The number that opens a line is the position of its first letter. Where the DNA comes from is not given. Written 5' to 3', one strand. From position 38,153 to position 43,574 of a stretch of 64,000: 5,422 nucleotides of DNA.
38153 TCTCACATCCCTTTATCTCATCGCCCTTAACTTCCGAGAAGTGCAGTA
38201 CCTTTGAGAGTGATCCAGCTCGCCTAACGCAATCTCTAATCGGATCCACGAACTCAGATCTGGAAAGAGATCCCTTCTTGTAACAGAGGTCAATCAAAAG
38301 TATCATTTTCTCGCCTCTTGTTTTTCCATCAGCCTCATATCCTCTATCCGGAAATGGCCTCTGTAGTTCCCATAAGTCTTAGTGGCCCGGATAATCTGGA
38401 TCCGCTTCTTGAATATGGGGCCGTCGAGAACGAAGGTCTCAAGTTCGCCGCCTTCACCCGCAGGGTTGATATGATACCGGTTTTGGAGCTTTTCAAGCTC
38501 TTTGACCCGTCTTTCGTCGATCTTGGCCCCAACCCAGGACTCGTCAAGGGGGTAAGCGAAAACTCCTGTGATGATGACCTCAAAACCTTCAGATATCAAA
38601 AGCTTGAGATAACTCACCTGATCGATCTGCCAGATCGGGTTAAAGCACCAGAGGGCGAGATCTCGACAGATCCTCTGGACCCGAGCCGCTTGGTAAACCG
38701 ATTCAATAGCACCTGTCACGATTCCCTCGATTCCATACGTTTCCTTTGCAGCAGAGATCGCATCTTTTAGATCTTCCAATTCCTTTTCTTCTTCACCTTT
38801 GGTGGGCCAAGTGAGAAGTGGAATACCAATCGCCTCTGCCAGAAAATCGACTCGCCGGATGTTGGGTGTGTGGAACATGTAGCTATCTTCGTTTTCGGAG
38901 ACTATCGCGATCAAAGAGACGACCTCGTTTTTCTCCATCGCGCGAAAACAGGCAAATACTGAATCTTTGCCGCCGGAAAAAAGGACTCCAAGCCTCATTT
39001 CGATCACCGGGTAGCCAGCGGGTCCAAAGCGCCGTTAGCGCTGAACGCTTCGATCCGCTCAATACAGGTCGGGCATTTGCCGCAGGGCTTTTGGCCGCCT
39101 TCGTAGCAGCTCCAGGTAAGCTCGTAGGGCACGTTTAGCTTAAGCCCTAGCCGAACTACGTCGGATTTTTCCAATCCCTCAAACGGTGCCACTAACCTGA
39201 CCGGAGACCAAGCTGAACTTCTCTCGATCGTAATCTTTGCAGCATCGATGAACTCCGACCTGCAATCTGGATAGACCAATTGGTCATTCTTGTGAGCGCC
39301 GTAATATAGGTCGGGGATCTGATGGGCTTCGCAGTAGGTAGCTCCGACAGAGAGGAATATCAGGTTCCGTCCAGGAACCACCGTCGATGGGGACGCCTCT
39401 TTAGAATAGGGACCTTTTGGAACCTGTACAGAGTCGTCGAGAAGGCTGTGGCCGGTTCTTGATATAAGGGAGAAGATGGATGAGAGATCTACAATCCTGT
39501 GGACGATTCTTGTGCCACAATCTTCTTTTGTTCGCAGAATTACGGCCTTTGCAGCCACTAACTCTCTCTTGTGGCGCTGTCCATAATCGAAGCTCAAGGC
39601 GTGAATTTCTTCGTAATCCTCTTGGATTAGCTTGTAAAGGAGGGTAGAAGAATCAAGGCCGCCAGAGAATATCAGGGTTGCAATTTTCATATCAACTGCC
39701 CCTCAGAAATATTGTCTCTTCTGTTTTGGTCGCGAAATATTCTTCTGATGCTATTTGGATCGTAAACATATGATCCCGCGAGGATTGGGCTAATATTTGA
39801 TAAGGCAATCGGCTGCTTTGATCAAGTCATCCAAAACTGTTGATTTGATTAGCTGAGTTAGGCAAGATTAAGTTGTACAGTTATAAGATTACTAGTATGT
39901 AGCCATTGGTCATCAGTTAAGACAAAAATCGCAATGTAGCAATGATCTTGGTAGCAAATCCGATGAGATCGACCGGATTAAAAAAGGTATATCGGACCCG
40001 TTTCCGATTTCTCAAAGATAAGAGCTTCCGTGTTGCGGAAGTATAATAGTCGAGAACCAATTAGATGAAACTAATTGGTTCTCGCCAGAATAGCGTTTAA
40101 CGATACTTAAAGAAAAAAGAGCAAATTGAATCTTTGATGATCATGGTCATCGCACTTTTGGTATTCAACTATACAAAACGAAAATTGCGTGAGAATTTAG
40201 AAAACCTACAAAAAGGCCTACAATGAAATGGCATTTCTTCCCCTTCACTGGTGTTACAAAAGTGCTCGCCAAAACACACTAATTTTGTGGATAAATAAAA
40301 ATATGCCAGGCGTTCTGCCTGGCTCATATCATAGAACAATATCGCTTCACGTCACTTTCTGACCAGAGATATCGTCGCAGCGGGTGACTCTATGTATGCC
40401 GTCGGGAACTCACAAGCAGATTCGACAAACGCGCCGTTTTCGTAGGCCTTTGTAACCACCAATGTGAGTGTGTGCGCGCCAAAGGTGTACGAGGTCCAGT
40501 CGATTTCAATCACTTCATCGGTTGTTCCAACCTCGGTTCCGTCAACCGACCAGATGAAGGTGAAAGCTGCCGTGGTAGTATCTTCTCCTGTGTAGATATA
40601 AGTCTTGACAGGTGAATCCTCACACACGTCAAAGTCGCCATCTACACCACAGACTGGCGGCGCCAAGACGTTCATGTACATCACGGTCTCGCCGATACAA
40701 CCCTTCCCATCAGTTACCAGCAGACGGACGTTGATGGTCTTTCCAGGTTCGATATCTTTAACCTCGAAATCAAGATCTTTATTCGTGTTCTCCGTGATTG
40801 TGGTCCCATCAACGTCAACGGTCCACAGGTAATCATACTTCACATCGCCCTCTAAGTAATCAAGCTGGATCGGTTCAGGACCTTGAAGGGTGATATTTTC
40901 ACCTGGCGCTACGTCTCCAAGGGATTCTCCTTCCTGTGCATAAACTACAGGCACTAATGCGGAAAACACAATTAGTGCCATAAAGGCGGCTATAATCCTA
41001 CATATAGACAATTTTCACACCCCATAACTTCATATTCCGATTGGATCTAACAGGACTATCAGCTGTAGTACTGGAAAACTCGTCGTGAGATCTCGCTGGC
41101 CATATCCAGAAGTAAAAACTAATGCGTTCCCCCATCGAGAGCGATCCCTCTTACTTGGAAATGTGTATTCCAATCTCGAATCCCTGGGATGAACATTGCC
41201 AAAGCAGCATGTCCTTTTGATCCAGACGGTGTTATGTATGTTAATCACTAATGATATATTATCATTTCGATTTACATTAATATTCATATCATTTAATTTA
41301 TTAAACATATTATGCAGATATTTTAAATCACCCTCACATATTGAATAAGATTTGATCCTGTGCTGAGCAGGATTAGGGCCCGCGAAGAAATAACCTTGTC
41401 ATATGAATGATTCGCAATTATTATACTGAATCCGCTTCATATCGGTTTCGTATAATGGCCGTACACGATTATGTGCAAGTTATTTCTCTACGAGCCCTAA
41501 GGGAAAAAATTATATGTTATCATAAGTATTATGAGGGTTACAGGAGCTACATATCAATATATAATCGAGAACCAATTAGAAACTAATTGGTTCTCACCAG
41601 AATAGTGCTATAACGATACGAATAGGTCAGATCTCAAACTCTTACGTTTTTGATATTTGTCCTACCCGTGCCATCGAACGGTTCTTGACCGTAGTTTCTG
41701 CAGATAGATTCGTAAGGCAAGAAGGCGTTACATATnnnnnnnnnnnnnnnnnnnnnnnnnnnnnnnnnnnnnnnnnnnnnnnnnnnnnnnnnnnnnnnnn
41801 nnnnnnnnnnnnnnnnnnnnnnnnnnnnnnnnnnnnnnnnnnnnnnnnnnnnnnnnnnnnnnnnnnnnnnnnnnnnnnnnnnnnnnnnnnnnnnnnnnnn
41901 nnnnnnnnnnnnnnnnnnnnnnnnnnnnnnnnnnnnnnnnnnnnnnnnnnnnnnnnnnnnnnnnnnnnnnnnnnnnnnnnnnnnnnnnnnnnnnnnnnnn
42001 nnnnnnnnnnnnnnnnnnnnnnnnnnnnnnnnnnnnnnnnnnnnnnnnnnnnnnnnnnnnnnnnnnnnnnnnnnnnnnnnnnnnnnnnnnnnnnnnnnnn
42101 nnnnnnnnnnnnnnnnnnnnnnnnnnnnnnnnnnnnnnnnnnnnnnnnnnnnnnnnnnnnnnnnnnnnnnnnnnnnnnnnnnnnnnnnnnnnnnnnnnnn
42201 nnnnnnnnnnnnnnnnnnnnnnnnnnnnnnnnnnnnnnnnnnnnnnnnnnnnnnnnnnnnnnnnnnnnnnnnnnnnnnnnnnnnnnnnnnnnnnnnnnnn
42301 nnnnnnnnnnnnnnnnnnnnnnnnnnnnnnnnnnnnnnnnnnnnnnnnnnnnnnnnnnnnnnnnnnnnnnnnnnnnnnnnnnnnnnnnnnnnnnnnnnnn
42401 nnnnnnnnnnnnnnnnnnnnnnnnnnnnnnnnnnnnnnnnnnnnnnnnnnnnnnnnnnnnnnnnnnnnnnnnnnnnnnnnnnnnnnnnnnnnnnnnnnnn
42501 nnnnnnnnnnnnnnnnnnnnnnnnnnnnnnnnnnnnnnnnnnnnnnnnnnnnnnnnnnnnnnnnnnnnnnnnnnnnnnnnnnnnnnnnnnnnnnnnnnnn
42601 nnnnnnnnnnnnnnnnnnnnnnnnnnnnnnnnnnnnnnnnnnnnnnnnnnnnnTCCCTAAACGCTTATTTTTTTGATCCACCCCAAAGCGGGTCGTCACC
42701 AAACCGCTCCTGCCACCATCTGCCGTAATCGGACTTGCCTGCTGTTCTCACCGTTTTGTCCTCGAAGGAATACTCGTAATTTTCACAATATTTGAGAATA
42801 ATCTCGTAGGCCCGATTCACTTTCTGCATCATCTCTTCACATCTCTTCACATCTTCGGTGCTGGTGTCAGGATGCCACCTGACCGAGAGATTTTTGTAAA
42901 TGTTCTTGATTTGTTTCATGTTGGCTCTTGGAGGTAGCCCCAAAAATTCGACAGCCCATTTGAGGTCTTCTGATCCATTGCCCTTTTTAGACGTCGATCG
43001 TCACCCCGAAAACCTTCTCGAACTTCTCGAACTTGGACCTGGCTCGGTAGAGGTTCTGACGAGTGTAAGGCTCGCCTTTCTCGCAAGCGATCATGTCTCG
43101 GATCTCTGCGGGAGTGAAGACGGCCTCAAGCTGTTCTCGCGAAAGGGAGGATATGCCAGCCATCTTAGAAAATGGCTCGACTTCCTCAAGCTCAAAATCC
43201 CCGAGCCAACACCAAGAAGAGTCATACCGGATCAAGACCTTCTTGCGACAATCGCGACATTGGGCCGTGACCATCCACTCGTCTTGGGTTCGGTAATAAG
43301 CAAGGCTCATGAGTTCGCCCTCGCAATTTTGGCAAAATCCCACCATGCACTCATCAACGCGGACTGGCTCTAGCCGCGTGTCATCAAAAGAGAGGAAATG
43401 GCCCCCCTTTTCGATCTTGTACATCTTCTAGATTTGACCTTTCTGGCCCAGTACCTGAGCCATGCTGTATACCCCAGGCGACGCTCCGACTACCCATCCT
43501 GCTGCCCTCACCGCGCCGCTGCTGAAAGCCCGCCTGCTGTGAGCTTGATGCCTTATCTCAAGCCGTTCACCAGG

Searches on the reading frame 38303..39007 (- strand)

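Call 41: search_protein_families(library=pfam, proteins=[window:38303-39007:-], max_evalue=0.001)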
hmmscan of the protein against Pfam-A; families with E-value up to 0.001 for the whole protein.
window:38303-39007:- (234 aa): 1 family
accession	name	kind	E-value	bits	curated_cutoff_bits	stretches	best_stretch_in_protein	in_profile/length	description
PF01902.24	Diphthami_syn_2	-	4e-73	246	23.2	1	4-225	1-218/219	Diphthamide synthase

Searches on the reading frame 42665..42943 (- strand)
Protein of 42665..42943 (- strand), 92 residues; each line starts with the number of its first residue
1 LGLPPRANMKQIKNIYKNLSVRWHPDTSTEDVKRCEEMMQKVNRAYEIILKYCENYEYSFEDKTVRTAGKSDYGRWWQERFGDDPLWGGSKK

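Call 48: search_protein_families(library=pfam, proteins=[window:42665-42943:-], max_evalue=0.01)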
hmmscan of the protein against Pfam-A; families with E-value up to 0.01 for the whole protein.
window:42665-42943:- (92 aa): 1 family
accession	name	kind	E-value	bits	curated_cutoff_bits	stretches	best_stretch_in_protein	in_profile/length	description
PF00226.36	DnaJ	-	1e-10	42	27.8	1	1-49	6-53/63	DnaJ domain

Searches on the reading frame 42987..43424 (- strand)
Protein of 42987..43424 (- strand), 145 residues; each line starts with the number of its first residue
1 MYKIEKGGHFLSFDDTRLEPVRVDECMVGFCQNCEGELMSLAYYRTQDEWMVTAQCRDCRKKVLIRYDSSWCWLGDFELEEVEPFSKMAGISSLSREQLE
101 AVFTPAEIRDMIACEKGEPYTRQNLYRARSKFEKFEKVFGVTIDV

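Call 48: search_protein_families(library=pfam, proteins=[window:42987-43424:-], max_evalue=0.01)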
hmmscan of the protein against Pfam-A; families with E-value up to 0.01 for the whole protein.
window:42987-43424:- (145 aa): 1 family
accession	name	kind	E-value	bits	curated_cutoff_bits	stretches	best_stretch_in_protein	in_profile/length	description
PF12647.12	RNHCP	-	0.0067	16.8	24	1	23-62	35-75/90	RNHCP domain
